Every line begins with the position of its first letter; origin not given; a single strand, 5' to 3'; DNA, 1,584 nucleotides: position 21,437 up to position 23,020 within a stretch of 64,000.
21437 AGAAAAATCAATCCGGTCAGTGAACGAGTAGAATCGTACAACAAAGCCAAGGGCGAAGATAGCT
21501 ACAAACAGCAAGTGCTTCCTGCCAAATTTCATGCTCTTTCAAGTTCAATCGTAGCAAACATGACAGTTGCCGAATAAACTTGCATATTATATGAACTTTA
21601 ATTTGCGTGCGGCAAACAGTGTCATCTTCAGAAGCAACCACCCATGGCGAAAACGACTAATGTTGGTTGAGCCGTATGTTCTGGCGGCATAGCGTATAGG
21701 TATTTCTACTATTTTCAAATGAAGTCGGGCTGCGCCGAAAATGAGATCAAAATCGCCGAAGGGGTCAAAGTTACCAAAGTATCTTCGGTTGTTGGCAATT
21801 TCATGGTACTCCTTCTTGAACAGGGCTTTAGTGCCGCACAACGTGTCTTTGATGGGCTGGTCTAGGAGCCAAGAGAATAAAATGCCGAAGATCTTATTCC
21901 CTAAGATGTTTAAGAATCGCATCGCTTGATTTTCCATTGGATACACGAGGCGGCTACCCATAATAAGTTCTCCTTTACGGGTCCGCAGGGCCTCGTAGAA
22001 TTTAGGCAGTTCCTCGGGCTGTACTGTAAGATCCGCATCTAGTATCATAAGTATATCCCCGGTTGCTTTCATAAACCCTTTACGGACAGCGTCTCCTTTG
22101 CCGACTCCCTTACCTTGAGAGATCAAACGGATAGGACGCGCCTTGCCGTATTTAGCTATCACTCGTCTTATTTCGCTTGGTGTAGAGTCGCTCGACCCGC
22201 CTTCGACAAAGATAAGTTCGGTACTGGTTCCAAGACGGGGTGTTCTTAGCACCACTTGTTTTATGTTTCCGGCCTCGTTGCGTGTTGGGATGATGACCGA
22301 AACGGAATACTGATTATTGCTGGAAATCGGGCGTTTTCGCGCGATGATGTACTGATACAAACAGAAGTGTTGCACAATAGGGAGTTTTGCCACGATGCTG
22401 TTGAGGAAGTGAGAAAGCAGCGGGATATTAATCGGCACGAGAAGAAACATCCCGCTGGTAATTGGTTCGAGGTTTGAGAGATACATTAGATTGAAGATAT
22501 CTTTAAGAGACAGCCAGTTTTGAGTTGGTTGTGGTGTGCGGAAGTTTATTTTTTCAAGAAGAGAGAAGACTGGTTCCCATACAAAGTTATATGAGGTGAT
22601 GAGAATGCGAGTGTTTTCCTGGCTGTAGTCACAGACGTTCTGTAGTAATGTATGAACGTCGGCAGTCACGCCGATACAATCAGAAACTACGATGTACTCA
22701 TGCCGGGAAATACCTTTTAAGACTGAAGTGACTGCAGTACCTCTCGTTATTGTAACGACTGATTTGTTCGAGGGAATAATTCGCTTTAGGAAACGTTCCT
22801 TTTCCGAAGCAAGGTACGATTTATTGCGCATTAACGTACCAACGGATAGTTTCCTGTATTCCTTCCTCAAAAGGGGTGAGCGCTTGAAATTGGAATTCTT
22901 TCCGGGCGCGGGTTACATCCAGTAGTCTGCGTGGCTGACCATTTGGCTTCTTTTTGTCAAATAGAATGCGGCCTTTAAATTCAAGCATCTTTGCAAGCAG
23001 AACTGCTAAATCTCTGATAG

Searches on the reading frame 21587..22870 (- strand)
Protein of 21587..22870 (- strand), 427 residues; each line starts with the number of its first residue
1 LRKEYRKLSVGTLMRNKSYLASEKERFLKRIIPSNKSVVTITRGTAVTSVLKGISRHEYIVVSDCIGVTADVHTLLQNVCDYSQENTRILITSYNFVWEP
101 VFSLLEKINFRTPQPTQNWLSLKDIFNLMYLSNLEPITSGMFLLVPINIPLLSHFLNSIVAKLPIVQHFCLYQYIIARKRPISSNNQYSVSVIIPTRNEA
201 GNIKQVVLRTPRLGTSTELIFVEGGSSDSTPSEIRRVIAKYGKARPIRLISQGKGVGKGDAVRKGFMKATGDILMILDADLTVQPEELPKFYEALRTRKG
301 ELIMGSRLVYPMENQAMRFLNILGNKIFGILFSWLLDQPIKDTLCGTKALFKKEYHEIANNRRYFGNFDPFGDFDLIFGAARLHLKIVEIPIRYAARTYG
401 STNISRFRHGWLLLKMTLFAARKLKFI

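Call 35: search_protein_families(library=pfam, proteins=[window:21587-22870:-], max_evalue=0.00001)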
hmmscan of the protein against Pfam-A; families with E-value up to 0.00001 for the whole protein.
window:21587-22870:- (427 aa): 3 families
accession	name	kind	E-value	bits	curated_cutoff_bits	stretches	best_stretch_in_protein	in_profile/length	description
PF00535.33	Glycos_transf_2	-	3e-24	86.3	23.3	1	191-356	1-164/168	Glycosyl transferase family 2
PF10111.15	Glyco_tranf_2_2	-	7e-09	36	27.3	1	191-313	1-124/276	Glycosyltransferase like family 2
PF13641.12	Glyco_tranf_2_3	-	2.7e-06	28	27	1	190-301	3-117/230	Glycosyltransferase like family 2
